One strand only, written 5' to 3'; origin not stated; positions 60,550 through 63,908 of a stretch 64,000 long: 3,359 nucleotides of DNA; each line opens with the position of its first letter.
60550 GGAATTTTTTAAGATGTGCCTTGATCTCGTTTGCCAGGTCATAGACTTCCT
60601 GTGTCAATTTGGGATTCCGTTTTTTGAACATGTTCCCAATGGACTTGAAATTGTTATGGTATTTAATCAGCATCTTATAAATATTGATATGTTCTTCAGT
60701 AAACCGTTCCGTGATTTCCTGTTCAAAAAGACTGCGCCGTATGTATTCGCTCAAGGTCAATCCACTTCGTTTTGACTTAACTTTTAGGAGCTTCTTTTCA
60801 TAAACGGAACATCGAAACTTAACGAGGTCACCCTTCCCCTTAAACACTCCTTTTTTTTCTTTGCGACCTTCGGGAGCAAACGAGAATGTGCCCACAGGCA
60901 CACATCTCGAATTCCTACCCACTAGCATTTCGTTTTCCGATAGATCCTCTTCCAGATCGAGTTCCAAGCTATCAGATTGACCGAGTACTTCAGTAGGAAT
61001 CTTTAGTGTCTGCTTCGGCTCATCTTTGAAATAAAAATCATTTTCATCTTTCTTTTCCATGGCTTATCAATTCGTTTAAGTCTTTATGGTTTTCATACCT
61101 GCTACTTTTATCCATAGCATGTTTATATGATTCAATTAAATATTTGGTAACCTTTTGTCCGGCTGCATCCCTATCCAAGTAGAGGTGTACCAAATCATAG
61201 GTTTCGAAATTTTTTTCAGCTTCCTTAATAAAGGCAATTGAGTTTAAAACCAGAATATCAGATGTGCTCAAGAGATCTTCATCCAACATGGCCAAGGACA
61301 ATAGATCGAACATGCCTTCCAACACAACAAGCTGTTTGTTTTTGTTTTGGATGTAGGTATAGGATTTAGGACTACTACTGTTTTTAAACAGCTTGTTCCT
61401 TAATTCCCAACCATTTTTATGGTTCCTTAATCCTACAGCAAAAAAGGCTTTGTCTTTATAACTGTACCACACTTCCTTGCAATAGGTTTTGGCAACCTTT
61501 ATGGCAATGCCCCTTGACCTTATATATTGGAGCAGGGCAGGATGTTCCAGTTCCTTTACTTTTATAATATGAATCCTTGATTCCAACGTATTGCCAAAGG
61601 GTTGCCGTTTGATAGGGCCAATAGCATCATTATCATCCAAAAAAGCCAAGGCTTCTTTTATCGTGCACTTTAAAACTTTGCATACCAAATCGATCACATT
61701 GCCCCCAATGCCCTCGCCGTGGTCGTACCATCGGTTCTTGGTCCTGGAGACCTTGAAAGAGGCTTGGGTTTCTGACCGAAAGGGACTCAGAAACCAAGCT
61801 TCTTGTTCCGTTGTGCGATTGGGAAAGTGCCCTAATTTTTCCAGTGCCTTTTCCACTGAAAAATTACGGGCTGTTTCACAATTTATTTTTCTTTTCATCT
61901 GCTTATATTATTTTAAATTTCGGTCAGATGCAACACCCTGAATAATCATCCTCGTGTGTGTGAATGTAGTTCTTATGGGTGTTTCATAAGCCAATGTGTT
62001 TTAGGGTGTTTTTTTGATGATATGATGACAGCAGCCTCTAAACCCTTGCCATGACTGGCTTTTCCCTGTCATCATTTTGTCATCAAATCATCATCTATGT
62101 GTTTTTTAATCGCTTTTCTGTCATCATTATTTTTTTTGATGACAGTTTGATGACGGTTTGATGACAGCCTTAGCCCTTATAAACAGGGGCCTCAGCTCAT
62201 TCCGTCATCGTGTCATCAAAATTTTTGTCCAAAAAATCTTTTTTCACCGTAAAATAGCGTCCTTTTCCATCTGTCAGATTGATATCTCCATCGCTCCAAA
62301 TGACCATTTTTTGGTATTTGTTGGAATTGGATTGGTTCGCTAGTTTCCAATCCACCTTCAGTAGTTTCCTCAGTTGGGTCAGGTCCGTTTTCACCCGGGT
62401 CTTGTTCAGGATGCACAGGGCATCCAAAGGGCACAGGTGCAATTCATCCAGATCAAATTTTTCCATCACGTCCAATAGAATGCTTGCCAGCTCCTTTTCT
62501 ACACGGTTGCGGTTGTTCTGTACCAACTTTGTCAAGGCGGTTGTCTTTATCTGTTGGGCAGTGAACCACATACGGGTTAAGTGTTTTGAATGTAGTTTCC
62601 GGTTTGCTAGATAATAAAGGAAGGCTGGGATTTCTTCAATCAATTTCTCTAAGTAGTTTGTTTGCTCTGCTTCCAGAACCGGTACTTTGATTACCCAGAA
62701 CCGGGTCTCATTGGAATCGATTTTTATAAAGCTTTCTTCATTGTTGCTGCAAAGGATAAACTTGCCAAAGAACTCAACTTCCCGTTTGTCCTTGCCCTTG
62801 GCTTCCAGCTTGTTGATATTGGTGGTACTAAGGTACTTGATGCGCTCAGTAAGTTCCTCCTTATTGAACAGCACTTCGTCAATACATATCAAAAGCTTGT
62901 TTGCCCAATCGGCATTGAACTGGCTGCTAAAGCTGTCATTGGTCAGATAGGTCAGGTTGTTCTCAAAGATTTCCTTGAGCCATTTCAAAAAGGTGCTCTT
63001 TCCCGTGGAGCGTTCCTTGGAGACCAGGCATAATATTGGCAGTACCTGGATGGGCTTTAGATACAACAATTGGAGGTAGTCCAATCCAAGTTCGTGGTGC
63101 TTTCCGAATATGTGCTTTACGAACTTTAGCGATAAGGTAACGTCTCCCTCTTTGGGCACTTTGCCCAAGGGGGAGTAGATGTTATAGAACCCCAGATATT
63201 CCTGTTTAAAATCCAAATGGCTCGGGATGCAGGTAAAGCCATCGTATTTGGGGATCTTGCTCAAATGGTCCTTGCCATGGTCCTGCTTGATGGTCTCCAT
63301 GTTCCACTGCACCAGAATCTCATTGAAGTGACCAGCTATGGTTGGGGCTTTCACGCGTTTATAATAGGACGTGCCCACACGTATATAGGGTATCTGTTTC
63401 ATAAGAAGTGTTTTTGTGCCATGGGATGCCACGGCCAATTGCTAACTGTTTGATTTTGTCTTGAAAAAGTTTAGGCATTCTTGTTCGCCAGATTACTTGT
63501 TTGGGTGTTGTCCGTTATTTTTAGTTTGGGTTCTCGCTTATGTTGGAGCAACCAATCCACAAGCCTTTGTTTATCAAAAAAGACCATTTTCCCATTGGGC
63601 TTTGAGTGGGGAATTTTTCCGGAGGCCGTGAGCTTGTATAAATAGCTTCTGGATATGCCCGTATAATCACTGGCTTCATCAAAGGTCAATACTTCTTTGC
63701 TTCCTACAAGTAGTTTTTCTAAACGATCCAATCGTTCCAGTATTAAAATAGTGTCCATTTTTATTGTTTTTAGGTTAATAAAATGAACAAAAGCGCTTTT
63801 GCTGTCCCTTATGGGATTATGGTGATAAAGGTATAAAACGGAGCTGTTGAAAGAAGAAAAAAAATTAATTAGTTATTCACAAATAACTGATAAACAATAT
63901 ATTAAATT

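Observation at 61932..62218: Phased iteron-like array between helicase and primase genes: candidate origin for autonomous replication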

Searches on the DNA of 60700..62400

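Call 83: search_rna_families(source=window, start=60700, end=62400, threshold=evalue, max_evalue=1)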
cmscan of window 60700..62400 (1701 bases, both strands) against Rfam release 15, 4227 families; matches with E-value up to 1: 2.
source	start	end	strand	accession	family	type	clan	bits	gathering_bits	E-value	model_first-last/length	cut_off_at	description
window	62080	62166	+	RF04273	MIR827_2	Gene; miRNA;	CL00143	27.2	67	0.055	1-89/89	no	MIR827_2 microRNA precursor family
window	60960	61033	-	RF00054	SNORD25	Gene; snRNA; snoRNA; CD-box;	CL00049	19.1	39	0.77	1-87/87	no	Small nucleolar RNA SNORD25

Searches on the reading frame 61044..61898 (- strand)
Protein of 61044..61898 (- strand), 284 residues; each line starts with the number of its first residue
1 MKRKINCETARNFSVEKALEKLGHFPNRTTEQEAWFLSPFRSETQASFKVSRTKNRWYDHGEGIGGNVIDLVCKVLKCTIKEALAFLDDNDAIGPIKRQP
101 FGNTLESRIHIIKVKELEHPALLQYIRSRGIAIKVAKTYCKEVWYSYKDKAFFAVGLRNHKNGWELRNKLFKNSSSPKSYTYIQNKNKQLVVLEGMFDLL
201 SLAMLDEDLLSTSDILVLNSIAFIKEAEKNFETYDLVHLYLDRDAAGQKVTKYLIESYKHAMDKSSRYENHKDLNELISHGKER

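Call 4: search_protein_families(library=pfam, proteins=[window:61044-61898:-], max_evalue=0.01)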
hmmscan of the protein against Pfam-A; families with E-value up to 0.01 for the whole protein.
window:61044-61898:- (284 aa): 4 families
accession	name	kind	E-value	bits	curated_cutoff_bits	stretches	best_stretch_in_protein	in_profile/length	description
PF13155.12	Toprim_2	-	5.7e-12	46.3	22.1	1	191-278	1-88/88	Toprim-like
PF01807.25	Zn_ribbon_DnaG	-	3.6e-06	27.1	24.9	1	35-89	33-87/98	CHC2 zinc finger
PF13362.12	Toprim_3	-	0.00014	22.7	27.2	1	190-278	2-89/95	Toprim domain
PF01751.28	Toprim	-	0.0021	18.6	23.1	1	190-260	2-82/96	Toprim domain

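Call 5: search_protein_families(library=ncbifam, proteins=[window:61044-61898:-], max_evalue=0.01)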
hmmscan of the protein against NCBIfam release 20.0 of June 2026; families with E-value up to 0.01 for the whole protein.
window:61044-61898:- (284 aa): 1 family
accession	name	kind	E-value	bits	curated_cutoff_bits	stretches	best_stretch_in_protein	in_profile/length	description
TIGR01391.1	dnaG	equivalog_domain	5.8e-10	38.6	283.6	1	35-93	34-92/414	DNA primase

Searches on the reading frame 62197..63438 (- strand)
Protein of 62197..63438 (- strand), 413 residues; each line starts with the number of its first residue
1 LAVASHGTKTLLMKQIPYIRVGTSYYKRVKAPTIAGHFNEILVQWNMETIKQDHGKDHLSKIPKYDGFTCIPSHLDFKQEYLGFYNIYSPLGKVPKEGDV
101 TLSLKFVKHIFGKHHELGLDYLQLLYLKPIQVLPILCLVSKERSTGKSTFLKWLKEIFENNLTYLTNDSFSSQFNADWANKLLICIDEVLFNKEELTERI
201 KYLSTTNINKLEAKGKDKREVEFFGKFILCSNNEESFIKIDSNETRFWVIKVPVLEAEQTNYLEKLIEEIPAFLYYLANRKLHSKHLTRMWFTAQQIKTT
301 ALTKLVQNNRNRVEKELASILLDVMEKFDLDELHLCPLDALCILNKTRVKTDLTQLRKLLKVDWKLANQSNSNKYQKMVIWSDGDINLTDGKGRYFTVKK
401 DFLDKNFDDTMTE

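Call 4: search_protein_families(library=pfam, proteins=[window:62197-63438:-], max_evalue=0.01)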
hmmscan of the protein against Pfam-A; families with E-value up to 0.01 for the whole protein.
window:62197-63438:- (413 aa): 2 families
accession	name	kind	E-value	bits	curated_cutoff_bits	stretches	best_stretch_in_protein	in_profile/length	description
PF19263.5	DUF5906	-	2.1e-21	77.1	27.6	1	138-243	1-110/114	Family of unknown function (DUF5906)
PF05272.17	VapE-like_dom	-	3.6e-06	27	25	1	135-272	53-183/217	Virulence-associated protein E-like domain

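Call 5: search_protein_families(library=ncbifam, proteins=[window:62197-63438:-], max_evalue=0.01)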
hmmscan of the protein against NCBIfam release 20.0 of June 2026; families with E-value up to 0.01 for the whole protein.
window:62197-63438:- (413 aa): 0 families

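Call 12: find_related_loci(query=window:62197-63438:-, collection=genome_contigs, flank=4000)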
Query window:62197-63438:- (413 aa) in genome_contigs; peptide patterns used: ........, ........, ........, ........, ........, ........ (x = any residue, [..] = any of these).
478 stretches matched a pattern; 425 encode a relative of the query (tblastn E <= 1e-3); the best 80 are kept; 80 distinct loci.
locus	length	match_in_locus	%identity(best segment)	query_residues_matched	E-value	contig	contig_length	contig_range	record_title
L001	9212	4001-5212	92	10-413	0e+0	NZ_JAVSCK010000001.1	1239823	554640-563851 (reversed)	Hwangdonia seohaensis strain HD-3 32177_scaffold1, whole genome shotgun sequence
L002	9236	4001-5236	90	2-413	0e+0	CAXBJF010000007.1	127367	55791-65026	MAG TPA_asm: uncultured Flavobacteriales bacterium isolate ERR2762114_binner12_Refined_38 genome assembly, contig: ERZ34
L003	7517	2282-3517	90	2-413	0e+0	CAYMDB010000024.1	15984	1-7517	MAG TPA_asm: uncultured Flavobacteriaceae bacterium isolate SRP118108_co4_489 genome assembly, contig: NODE_3016_length_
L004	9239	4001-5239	89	1-413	0e+0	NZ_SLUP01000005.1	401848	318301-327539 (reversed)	Mariniflexile fucanivorans strain DSM 18792 Ga0310515_105, whole genome shotgun sequence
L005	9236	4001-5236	89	1-412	0e+0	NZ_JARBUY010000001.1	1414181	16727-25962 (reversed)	Maribacter polysaccharolyticus strain D37 NODE_1_length_1414181_cov_77.749924, whole genome shotgun sequence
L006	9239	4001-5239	89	1-413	0e+0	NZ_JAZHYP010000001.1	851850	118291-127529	Mariniflexile soesokkakense strain KCTC 32427 NODE_1_length_851850_cov_63.168604, whole genome shotgun sequence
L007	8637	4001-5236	89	2-413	0e+0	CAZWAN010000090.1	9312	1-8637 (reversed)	MAG TPA_asm: uncultured Flavobacteriaceae bacterium isolate binchicken_co176_13 genome assembly, contig: NODE_5747_lengt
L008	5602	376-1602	89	5-413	0e+0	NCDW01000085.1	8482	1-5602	MAG: Flavobacteriales bacterium 32-35-8 04302015_32_scaffold_2375, whole genome shotgun sequence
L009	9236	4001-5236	89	2-413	0e+0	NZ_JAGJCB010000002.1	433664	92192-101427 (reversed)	Mariniflexile gromovii strain KCTC 12570 contig2, whole genome shotgun sequence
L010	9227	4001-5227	89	5-413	0e+0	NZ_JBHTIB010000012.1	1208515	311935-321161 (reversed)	Mariniflexile aquimaris strain CCUG 60529 GCM70027553_13, whole genome shotgun sequence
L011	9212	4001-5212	89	10-413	0e+0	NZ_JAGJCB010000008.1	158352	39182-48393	Mariniflexile gromovii strain KCTC 12570 contig8, whole genome shotgun sequence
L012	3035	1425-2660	87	2-413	0e+0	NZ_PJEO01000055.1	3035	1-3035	Confluentibacter flavum strain 3B 530, whole genome shotgun sequence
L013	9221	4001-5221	87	7-413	0e+0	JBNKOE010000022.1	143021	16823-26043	MAG: Algibacter sp. isolate G1G2.bin.40.orig k141_2521751, whole genome shotgun sequence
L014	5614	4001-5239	91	1-413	0e+0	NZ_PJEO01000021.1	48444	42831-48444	Confluentibacter flavum strain 3B 478, whole genome shotgun sequence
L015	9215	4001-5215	87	9-413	0e+0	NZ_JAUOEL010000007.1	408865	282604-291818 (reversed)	Flavivirga jejuensis strain KACC 14158 contig7, whole genome shotgun sequence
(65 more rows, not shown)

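Call 18: search_dna_similar(query=window:62197-63438:-, collection=plasmids, mode=protein, max_rows=30)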
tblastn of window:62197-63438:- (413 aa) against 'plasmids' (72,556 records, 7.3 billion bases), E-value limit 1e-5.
Records with a match: 6; places in all: 6; records where one place covers at least 80% of the query: 5.
Best place of each record, by identity: <60% 6.
By first word of the organism name: Phocaeicola 2; Bacteroides 2; Fulvitalea 1; Rhizobium 1.
By predicted mobility (MOB-suite, as given by PLSDB): non-mobilizable 5; mobilizable 1.
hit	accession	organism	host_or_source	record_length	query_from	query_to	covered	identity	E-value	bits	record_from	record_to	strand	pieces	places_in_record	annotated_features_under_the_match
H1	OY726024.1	Phocaeicola massiliensis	-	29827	18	404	94%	47.8%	4e-108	357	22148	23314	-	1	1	record has no annotation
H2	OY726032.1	Phocaeicola massiliensis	-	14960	13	403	95%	47.1%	2e-109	360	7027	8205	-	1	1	record has no annotation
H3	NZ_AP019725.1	Bacteroides uniformis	Homo sapiens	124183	13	404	95%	46.2%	5e-104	345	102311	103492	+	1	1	primase-helicase family protein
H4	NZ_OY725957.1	Bacteroides finegoldii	-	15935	18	401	93%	46.3%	1e-105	349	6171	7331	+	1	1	DUF5906 domain-containing protein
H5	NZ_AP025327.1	Fulvitalea axinellae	-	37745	18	396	92%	29.2%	2e-43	169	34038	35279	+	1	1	primase-helicase family protein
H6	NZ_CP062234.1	Rhizobium sp. TH2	Sainfoin,pure bacterial culture,Nodule ...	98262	85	309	54%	25.4%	5e-9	66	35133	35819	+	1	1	DUF5906 domain-containing protein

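Call 20: get_annotated_region(hit=H5, flank=6000)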
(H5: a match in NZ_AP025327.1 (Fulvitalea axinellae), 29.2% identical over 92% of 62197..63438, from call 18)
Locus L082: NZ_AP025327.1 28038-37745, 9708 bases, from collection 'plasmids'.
description: Fulvitalea axinellae strain DSM 100852 plasmid pFA13, complete sequence
organism: Fulvitalea axinellae (NCBI taxid 1182444)
taxonomy: Bacteria; Bacteroidota; Cytophagia; Cytophagales; Persicobacteraceae; Fulvitalea; Fulvitalea axinellae
host: -; source: -; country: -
typing (MOB-suite, as given by PLSDB): non-mobilizable
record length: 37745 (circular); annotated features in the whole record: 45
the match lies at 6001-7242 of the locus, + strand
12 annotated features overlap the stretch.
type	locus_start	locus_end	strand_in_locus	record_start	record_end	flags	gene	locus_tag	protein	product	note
CDS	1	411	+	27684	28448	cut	-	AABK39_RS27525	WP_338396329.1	ParA family protein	-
CDS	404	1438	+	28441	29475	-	-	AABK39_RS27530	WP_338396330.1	ParB N-terminal domain-containing protein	-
CDS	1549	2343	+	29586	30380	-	-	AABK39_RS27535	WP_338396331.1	DNA adenine methylase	GO:0032775 - DNA methylation on adenine [Evidence IEA]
CDS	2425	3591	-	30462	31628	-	-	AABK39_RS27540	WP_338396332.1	replication initiation protein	GO:0006270 - DNA replication initiation [Evidence IEA]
CDS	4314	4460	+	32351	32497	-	-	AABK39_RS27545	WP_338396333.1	hypothetical protein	-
CDS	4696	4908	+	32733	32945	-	-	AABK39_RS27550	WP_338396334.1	hypothetical protein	-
CDS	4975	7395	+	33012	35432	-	-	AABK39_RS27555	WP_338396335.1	primase-helicase family protein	-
CDS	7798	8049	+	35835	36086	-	-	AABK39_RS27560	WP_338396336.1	hypothetical protein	-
CDS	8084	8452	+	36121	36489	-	-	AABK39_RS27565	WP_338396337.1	single-stranded DNA-binding protein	-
CDS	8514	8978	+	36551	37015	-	-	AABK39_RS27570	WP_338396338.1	hypothetical protein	-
CDS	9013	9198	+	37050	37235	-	-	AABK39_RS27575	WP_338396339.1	hypothetical protein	-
CDS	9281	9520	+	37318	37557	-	-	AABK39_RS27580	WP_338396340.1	hypothetical protein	-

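Call 23: get_annotated_region(hit=H2, flank=3000)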
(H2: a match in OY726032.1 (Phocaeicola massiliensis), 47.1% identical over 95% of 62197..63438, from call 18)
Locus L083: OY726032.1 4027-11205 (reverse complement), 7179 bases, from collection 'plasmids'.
description: Phocaeicola massiliensis strain Bacteroides massiliensis TSDC17.2-1.1 genome assembly, plasmid: 58
organism: Phocaeicola massiliensis (NCBI taxid 204516)
taxonomy: Bacteria; Bacteroidota; Bacteroidia; Bacteroidales; Bacteroidaceae; Phocaeicola; Phocaeicola massiliensis
host: -; source: -; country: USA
typing (MOB-suite, as given by PLSDB): non-mobilizable
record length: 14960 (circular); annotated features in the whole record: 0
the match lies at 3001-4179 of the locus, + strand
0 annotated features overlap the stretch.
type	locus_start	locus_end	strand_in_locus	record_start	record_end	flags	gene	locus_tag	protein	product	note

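Call 24: get_annotated_region(hit=H1, flank=3000)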
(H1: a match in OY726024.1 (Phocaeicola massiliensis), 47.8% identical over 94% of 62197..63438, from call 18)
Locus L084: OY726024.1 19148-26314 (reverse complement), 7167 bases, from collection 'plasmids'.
description: Phocaeicola massiliensis strain Bacteroides massiliensis TSDC17.2-1.1 genome assembly, plasmid: 50
organism: Phocaeicola massiliensis (NCBI taxid 204516)
taxonomy: Bacteria; Bacteroidota; Bacteroidia; Bacteroidales; Bacteroidaceae; Phocaeicola; Phocaeicola massiliensis
host: -; source: -; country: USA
typing (MOB-suite, as given by PLSDB): non-mobilizable
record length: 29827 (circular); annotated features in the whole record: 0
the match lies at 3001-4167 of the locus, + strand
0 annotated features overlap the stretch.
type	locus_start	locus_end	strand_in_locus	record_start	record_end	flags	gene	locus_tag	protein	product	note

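Call 25: get_annotated_region(hit=H3, flank=3000)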
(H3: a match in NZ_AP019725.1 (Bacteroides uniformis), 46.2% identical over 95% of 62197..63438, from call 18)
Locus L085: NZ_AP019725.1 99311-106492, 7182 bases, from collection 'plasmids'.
description: Bacteroides uniformis strain NBRC 113350 plasmid pBUN1, complete sequence
organism: Bacteroides uniformis (NCBI taxid 820)
taxonomy: Bacteria; Bacteroidota; Bacteroidia; Bacteroidales; Bacteroidaceae; Bacteroides; Bacteroides uniformis
host: -; source: Homo sapiens; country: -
typing (MOB-suite, as given by PLSDB): mobilizable; relaxase MOBV
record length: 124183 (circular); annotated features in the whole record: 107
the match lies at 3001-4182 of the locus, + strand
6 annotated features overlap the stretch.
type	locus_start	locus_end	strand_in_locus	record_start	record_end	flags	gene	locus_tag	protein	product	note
CDS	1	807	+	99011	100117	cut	-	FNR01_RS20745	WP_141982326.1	site-specific integrase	GO:0015074 - DNA integration [Evidence IEA]; GO:0006310 - DNA recombination [Evidence IEA]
CDS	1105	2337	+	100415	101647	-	-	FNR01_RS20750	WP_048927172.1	site-specific integrase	GO:0015074 - DNA integration [Evidence IEA]; GO:0006310 - DNA recombination [Evidence IEA]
CDS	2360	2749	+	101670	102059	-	-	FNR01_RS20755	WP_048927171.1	hypothetical protein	-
CDS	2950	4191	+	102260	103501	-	-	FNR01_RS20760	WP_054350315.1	primase-helicase family protein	-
CDS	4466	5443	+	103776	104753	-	-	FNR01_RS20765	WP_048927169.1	toprim domain-containing protein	-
CDS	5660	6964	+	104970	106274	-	mobV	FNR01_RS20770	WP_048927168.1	MobV family relaxase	GO:0006310 - DNA recombination [Evidence IEA]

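Call 28: find_homologous_proteins(query=window:62197-63438:-, max_evalue=0.00001)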
Query window:62197-63438:- (413 aa): 4014 proteins with E <= 0.00001 among 8000 candidates; the best 120 are listed.
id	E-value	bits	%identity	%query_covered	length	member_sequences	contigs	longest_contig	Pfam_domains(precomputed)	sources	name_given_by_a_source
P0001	3.6e-249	845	92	97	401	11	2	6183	PF19263.6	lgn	-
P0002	2.1e-245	832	92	97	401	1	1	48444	PF19263.6,PF05272.18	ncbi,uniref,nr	ncbi:primase-helicase family protein [Confluentibacter flavum]|uniref:NrS-1 polymerase-like helicase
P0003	1.1e-244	830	91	97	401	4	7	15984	PF19263.6,PF05272.18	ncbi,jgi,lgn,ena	-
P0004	1.3e-243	826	90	97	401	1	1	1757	PF19263.6,PF05272.18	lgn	-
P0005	2.0e-243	826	90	97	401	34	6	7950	PF19263.6,PF05272.18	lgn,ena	-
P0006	1.1e-242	823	90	97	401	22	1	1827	PF19263.6,PF05272.18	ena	-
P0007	1.4e-242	823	90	97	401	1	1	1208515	PF19263.6,PF05272.18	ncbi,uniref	ncbi:primase-helicase family protein [Mariniflexile aquimaris]|uniref:Primase-helicase family protei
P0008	9.7e-241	817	89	97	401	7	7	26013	PF19263.6,PF05272.18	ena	-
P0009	1.1e-239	813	89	97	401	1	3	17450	PF19263.6,PF05272.18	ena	-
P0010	2.3e-238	809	89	97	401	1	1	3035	PF19263.6,PF05272.18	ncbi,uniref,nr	ncbi:primase-helicase family protein [Confluentibacter flavum]|uniref:NrS-1 polymerase-like helicase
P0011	5.5e-236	801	87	97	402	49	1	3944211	PF19263.6,PF05272.18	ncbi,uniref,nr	ncbi:primase-helicase family protein [Wocania ichthyoenteri]|uniref:primase-helicase family protein 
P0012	7.5e-236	801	88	97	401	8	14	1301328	PF19263.6,PF05272.18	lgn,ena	-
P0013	2.3e-235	799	87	97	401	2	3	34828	PF19263.6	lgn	-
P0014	4.2e-235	798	88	97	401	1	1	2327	PF19263.6,PF05272.18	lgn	-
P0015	4.5e-234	795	87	97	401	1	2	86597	PF19263.6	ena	-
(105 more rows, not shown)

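Call 58: predict_structure(alignment_id=A1)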
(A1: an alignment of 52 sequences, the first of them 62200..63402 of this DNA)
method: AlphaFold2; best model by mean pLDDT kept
length: 401 residues; sequences in the alignment: 52
mean_pLDDT: 69.3   pTM: 0.59
mean pLDDT of the five models: 69.3, 67.3, 65.8, 62.1, 61.5
residues with pLDDT >= 90: 48; 70-90: 169; 50-70: 91; < 50: 93
segments of 3 or more residues with pLDDT < 50: 21-24, 54-75, 157-159, 162-165, 177-196, 198-227, 398-401
pLDDT, mean of each block of 10 residues (from residue 1): 54 62 50 72 74 43 43 51 92 92 90 72 70 81 79 53 50 52 42 48 46 42 46 71 78 94 93 71 76 64 85 89 89 81 84 83 80 83 88 63 28
secondary structure, 60 per line:
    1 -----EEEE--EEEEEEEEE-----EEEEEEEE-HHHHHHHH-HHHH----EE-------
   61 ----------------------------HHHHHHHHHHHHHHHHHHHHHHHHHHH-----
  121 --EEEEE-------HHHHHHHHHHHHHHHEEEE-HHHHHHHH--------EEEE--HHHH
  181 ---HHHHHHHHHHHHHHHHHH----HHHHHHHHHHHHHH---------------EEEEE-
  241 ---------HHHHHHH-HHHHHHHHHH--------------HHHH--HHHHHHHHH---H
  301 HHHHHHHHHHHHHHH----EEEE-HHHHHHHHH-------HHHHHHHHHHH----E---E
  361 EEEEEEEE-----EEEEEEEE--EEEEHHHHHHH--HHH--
elements in order: E6-9 E12-20 E26-33 H35-42 H44-47 H89-115 E123-127 H135-149 E150-153 H155-162 E171-174 H177-180 H184-201 H206-219 E235-239 H250-256 H258-267 H282-285 H288-296 H300-315 E320-323 H325-333 H341-351 E360-368 E374-381 E384-387 H388-394

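Call 61: fold_search(model_id=the predicted structure, library=pdb)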
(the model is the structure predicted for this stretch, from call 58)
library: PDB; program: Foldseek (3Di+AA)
matches with E <= 10: 616; with E <= 0.001: 10
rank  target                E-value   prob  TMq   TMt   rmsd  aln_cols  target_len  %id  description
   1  6lrb_D                1.4e-09  1.00  0.41  0.41  12.2       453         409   12  The A form apo structure of NrS-1 C terminal region-CTR (released 2020-04-08)
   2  6lrb_C                5.2e-09  1.00  0.42  0.41  11.8       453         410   12  The A form apo structure of NrS-1 C terminal region-CTR (released 2020-04-08)
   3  6lrb_A                5.9e-09  1.00  0.42  0.41  12.1       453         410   12  The A form apo structure of NrS-1 C terminal region-CTR (released 2020-04-08)
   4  6k9e_B                9.8e-09  1.00  0.42  0.42  12.0       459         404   14  The A form apo structure of NrS-1 C terminal region-CTR(305-718) (released 2020-06-17)
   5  6k9c_A                9.8e-09  1.00  0.43  0.42  12.0       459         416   13  The apo structure of NrS-1 C terminal region (305-718) (released 2020-04-08)
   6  6k9c_B                1.1e-08  1.00  0.43  0.42  11.7       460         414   13  The apo structure of NrS-1 C terminal region (305-718) (released 2020-04-08)
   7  6lrb_B                1.6e-08  1.00  0.42  0.41  11.9       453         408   13  The A form apo structure of NrS-1 C terminal region-CTR (released 2020-04-08)
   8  6lrb_F                2.0e-08  1.00  0.42  0.41  12.0       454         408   12  The A form apo structure of NrS-1 C terminal region-CTR (released 2020-04-08)
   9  6k9e_A                8.2e-08  1.00  0.41  0.41  12.1       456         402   13  The A form apo structure of NrS-1 C terminal region-CTR(305-718) (released 2020-06-17)
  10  6k9e_C                1.2e-07  1.00  0.39  0.39  13.6       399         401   15  The A form apo structure of NrS-1 C terminal region-CTR(305-718) (released 2020-06-17)
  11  7pds_C                1.4e-03  0.99  0.34  0.31   9.4       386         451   13  The structure of PriRep1 with dsDNA (released 2022-07-13)
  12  8hwc_B                2.1e-03  0.97  0.26  0.31  12.6       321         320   13  Cryo-EM Structure of D5 Apo (released 2024-01-10)
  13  8hwc_F                2.8e-03  0.89  0.26  0.32  13.7       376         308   13  Cryo-EM Structure of D5 Apo (released 2024-01-10)
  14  7pds_B                2.8e-03  0.75  0.27  0.25  14.8       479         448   11  The structure of PriRep1 with dsDNA (released 2022-07-13)
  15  8apl_A                5.6e-03  0.82  0.23  0.21  13.8       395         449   12  Vaccinia virus DNA helicase D5 residues 323-785 hexamer with bound DNA processed in C6 (released 2022-11-09)
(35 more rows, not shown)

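Call 84: search_dna_similar(query=window:62200-63402:-, collection=phages, mode=protein, max_rows=15)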
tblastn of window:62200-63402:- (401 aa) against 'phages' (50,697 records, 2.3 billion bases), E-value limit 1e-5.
Records with a match: 1; places in all: 1; records where one place covers at least 80% of the query: 0.
Best place of each record, by identity: <60% 1.
By first word of the organism name: Caudoviricetes 1.
By host as written in the record: - 1.
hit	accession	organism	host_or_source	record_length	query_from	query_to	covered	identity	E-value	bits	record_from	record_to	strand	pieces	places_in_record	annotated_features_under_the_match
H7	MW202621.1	Caudoviricetes sp.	Manatee Spring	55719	73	252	45%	26.6%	9e-6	54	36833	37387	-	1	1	virulence associated protein E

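Call 85: search_protein_families(library=pfam, proteins=[L082:4696-4908:+, L082:4314-4460:+, L082:4975-7395:+, L082:7798-8049:+, L085:2360-2749:+], max_evalue=0.01)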
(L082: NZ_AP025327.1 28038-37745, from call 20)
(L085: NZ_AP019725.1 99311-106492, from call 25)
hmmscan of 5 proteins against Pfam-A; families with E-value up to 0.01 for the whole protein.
L082:4696-4908:+ (70 aa): 0 families

L082:4314-4460:+ (48 aa): 0 families

L082:4975-7395:+ (806 aa): 1 family
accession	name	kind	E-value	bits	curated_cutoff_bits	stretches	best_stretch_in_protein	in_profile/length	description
PF19263.5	DUF5906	-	1.9e-15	57.9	27.6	1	491-599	2-111/114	Family of unknown function (DUF5906)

L082:7798-8049:+ (83 aa): 0 families

L085:2360-2749:+ (129 aa): 1 family
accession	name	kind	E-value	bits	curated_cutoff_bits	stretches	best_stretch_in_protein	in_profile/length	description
PF13310.11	Virulence_RhuM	-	0.0038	17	33.7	1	66-102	14-50/252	Virulence protein RhuM family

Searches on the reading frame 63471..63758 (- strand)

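Call 4: search_protein_families(library=pfam, proteins=[window:63471-63758:-], max_evalue=0.01)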
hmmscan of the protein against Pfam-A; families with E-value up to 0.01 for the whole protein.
window:63471-63758:- (95 aa): 2 families
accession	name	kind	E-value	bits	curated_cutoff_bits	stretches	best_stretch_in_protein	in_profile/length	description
PF12728.13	HTH_17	-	8.2e-12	45.6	27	1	23-73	1-50/51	Helix-turn-helix domain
PF13338.12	AbiEi_4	-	8.9e-05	23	25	1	11-49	1-38/49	Transcriptional regulator, AbiEi antitoxin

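Call 5: search_protein_families(library=ncbifam, proteins=[window:63471-63758:-], max_evalue=0.01)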
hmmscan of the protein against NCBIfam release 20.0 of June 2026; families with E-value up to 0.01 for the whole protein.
window:63471-63758:- (95 aa): 2 families
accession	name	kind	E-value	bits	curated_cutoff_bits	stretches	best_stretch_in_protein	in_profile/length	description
TIGR01764.1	excise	domain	1.8e-10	41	28.8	1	24-70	2-47/49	excisionase family DNA-binding protein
NF047737.1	antiphage_MADS1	equivalog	0.0038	17.4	80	1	22-69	2-48/49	methylation-associated defense system helix-turn-helix domain-containing protein MAD1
